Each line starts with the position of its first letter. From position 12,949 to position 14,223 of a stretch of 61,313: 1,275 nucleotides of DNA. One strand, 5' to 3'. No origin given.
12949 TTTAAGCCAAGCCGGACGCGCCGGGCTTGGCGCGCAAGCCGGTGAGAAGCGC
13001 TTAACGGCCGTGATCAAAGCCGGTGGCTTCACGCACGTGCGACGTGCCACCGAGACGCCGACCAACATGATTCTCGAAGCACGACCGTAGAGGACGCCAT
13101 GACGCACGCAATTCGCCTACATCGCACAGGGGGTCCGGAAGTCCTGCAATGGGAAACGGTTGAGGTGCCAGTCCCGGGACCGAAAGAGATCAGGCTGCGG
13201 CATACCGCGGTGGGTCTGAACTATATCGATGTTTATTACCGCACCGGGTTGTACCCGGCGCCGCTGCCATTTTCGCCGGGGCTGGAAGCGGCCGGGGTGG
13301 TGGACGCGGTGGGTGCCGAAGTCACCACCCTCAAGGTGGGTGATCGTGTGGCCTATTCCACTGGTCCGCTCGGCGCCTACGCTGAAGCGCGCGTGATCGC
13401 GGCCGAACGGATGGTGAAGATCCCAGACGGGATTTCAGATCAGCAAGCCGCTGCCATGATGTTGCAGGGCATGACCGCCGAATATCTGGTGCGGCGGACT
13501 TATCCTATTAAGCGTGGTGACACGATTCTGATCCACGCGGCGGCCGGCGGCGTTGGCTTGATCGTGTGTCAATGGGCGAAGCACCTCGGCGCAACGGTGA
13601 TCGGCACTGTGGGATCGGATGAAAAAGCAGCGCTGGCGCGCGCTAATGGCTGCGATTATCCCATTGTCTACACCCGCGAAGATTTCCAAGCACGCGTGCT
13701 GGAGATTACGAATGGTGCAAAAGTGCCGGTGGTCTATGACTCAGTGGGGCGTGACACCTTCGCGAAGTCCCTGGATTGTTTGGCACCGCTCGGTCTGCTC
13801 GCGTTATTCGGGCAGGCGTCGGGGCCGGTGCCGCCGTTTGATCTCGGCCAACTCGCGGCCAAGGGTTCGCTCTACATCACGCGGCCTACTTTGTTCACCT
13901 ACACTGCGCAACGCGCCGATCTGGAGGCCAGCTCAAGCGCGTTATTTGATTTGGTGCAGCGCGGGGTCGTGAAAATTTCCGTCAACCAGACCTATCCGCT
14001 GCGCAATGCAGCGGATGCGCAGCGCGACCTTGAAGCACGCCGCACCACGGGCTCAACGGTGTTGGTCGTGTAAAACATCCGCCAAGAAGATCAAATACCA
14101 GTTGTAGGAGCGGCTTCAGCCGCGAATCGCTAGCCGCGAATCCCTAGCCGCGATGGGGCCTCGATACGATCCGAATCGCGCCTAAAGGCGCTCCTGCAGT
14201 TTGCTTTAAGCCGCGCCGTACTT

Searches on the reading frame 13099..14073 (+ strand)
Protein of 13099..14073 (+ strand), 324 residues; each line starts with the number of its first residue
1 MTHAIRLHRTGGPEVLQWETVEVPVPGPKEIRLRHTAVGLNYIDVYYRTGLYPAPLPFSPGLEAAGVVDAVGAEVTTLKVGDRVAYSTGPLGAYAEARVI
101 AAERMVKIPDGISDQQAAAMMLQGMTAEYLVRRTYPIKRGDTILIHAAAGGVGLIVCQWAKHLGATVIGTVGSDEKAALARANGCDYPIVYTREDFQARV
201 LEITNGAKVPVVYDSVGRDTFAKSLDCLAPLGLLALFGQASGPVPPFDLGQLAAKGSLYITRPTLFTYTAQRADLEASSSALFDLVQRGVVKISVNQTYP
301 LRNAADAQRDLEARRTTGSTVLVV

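Call 13: find_encoding_contigs(protein=window:13099-14073:+, flank=10000, max_places=3)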
Protein window:13099-14073:+ (324 aa): 3 contigs read that carry it; 2 places shown.
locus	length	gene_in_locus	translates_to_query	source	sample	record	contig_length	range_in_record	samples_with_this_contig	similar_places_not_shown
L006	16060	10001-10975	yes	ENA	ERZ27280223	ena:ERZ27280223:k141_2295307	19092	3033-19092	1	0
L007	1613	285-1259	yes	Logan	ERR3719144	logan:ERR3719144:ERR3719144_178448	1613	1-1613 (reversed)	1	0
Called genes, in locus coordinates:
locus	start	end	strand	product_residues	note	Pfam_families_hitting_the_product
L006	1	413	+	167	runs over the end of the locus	-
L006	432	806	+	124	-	-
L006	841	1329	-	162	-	PF00300:His_Phos_1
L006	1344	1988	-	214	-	PF00300:His_Phos_1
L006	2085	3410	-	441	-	PF04389:Peptidase_M28 (faint), PF01546:Peptidase_M20, PF07687:M20_dimer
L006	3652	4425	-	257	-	PF00106:adh_short, PF08659:KR, PF13561:adh_short_C2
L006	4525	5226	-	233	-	-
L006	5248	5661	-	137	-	-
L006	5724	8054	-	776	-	PF07992:Pyr_redox_2, PF00586:AIRS, PF02769:AIRS_C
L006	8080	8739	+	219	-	PF03737:RraA-like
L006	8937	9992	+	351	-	PF21320:WHD_Rv2258c, PF13489:Methyltransf_23, PF01209:Ubie_methyltran (weak), PF02390:Methyltransf_4 (weak), PF13649:Methyltransf_25, PF13847:Methyltransf_31, PF08241:Methyltransf_11, PF08242:Methyltransf_12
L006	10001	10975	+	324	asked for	PF08240:ADH_N, PF00107:ADH_zinc_N, PF13602:ADH_zinc_N_2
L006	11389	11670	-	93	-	-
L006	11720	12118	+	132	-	PF08668:HDOD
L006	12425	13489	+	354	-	PF00793:DAHP_synth_1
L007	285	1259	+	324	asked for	PF08240:ADH_N, PF00107:ADH_zinc_N, PF13602:ADH_zinc_N_2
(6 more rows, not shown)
